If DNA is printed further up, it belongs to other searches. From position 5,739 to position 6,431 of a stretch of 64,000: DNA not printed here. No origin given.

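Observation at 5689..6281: Small single-TM protein overlapping (ATGA) a Gln/Ala-rich lipoprotein: a holin/spanin-like pair directly after a peptidase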

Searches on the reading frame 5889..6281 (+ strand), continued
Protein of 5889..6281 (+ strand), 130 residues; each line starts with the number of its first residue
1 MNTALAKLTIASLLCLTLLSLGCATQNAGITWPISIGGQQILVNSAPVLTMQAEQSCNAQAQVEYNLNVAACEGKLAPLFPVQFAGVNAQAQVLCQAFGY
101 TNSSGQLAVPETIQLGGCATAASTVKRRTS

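Call 63: fold_search(model_id=the predicted structure, library=viral)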
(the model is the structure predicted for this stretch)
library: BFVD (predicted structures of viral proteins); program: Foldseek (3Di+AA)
matches with E <= 10: 22; with E <= 0.001: 0
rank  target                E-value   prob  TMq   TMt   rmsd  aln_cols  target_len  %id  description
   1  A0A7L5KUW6            2.2e+00  0.08  0.20  0.10  12.6       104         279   10  (no name in the UniProt tables at hand)
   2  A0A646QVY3            2.8e+00  0.16  0.39  0.14   5.8       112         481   17  (no name in the UniProt tables at hand)
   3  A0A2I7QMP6            4.4e+00  0.04  0.17  0.18   6.4        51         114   22  Uncharacterized protein [Vibrio phage 1.026.O._10N.222.49.C7]
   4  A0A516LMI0            4.7e+00  0.02  0.18  0.16  20.1       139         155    8  (no name in the UniProt tables at hand)
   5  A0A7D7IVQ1            5.0e+00  0.03  0.17  0.05  13.6        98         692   13  Nucleoprotein [Blattodean phenui-related virus OKIAV261]
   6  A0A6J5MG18            6.3e+00  0.02  0.18  0.13  14.6       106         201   11  Uncharacterized protein [uncultured Caudovirales phage]
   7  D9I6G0                6.3e+00  0.02  0.15  0.07   9.5        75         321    7  Split RnlA RNA ligase 1 and tail fiber attachment catalyst [Acinetobacter phage 133]
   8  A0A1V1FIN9            6.7e+00  0.06  0.27  0.11  16.9        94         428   16  Uncharacterized protein [Azobacteroides phage ProJPt-Bp1]
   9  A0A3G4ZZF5            6.7e+00  0.03  0.20  0.08   8.6        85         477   12  Serine/threonine protein kinase [Gaeavirus sp.]
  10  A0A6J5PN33            6.7e+00  0.02  0.17  0.17  19.4       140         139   16  Holin_LLH, phage holin, LL-H family [uncultured Caudovirales phage]
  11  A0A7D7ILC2            7.1e+00  0.04  0.23  0.12   8.8        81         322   15  (no name in the UniProt tables at hand)
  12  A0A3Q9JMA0            7.1e+00  0.03  0.18  0.13  14.4        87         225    9  (no name in the UniProt tables at hand)
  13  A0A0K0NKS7            7.6e+00  0.03  0.19  0.17  14.1        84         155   15  Uncharacterized protein [Gordonia phage GMA6]
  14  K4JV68                7.6e+00  0.03  0.17  0.18  20.2        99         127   11  Uncharacterized protein [Caulobacter phage CcrColossus]
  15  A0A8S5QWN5            7.6e+00  0.03  0.23  0.12  23.6       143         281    9  Uncharacterized protein [Siphoviridae sp. ctQNW6]
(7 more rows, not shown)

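Call 67: fold_search(model_id=the predicted structure, library=pdb)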
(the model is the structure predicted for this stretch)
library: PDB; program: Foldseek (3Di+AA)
matches with E <= 10: 5; with E <= 0.001: 0
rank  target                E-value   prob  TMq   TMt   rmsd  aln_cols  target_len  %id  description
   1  9a7d_B                5.1e+00  0.03  0.17  0.10  17.2       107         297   17  Integrative model of YRVJ-YACD by crosslinking MS and deep learning (released 2024-09-18)
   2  2jae_B                8.6e+00  0.08  0.25  0.08   5.8        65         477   15  The structure of L-amino acid oxidase from Rhodococcus opacus in the unbound state (released 2007-01-30)
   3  2jae_A                8.6e+00  0.08  0.25  0.08   5.8        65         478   15  The structure of L-amino acid oxidase from Rhodococcus opacus in the unbound state (released 2007-01-30)
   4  1eyh                  8.6e+00  0.03  0.19  0.18   7.0        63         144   16  CRYSTAL STRUCTURE OF THE EPSIN N-TERMINAL HOMOLOGY (ENTH) DOMAIN AT 1.56 ANGSTROM RESOLUTION (released 2000-06-07)
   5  2jb1_A                9.7e+00  0.07  0.25  0.08   5.8        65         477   15  The L-amino acid oxidase from Rhodococcus opacus in complex with L- alanine (released 2007-01-30)

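Call 74: find_related_loci(query=A1, collection=genome_contigs, flank=8000)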
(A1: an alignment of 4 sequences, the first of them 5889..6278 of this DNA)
Query A1 (130 aa) in genome_contigs; peptide patterns used: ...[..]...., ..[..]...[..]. (x = any residue, [..] = any of these).
22 stretches matched a pattern; 1 encode a relative of the query (tblastn E <= 1e-3); 1 distinct loci.
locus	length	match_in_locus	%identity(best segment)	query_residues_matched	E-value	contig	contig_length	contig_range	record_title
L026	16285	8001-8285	67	22-118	4e-39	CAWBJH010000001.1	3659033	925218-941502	MAG: uncultured delta proteobacterium isolate MFD03323.bin.1.18 genome assembly, contig: contig_33361, whole genome shot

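Call 88: search_dna_similar(query=window:5889-6278:+, collection=phages, mode=protein, max_evalue=0.1, max_rows=15)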
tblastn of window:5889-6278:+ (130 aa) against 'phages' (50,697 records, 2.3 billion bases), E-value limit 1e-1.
No match.

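Call 99: search_protein_families(library=padloc, proteins=[window:5889-6281:+], max_evalue=0.01)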
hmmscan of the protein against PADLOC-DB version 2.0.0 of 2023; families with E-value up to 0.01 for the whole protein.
window:5889-6281:+ (130 aa): 0 families

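Call 100: find_related_loci(query=A1, collection=metagenome_contigs, flank=4000)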
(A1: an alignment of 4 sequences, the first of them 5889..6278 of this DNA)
Query A1 (130 aa) in metagenome_contigs; peptide patterns used: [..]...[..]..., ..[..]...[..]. (x = any residue, [..] = any of these).
95 stretches matched a pattern; 1 encode a relative of the query (tblastn E <= 1e-3); 1 distinct loci.
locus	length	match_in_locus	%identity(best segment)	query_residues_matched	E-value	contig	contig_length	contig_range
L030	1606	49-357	65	14-118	2e-42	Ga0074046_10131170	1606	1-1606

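Call 102: find_related_loci(query=A8, collection=viral_contigs, flank=5000)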
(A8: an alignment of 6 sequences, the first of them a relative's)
Query A8 (162 aa) in viral_contigs; peptide patterns used: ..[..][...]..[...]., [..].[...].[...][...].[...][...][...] (x = any residue, [..] = any of these).
59 stretches matched a pattern; 2 encode a relative of the query (tblastn E <= 1e-3); 2 distinct loci.
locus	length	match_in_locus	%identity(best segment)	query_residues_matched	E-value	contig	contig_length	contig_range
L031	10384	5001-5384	50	19-162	7e-33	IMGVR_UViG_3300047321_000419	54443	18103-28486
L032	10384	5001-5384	49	19-162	2e-31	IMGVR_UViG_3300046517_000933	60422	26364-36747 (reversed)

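Call 105: search_protein_families(library=pfam, proteins=[L031:5585-6415:+, L031:4175-4495:+, L031:2189-2854:+, L031:235-2373:+, L031:4956-5429:+, L008:10460-10957:+], max_evalue=0.1)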
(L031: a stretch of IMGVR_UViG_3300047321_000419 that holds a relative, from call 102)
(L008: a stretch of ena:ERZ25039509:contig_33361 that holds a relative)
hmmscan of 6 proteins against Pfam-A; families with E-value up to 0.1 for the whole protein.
L031:5585-6415:+ (277 aa): 1 family
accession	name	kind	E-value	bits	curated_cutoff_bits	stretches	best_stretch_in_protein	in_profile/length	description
PF00112.29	Peptidase_C1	-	8.4e-07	29.7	20.7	1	105-254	68-199/220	Papain family cysteine protease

L031:4175-4495:+ (107 aa): 0 families

L031:2189-2854:+ (222 aa): 1 family
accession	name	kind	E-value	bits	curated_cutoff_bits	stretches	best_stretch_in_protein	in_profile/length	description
PF14316.11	DUF4381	-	0.015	16.1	27.2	1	111-168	14-72/145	Domain of unknown function (DUF4381)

L031:235-2373:+ (713 aa): 1 family
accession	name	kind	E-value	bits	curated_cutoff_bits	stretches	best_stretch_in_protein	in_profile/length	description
PF19298.5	KshA_C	-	0.096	13.2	23.3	0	526-617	76-165/207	3-Ketosteroid 9alpha-hydroxylase C-terminal domain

L031:4956-5429:+ (158 aa): 0 families

L008:10460-10957:+ (166 aa): 0 families
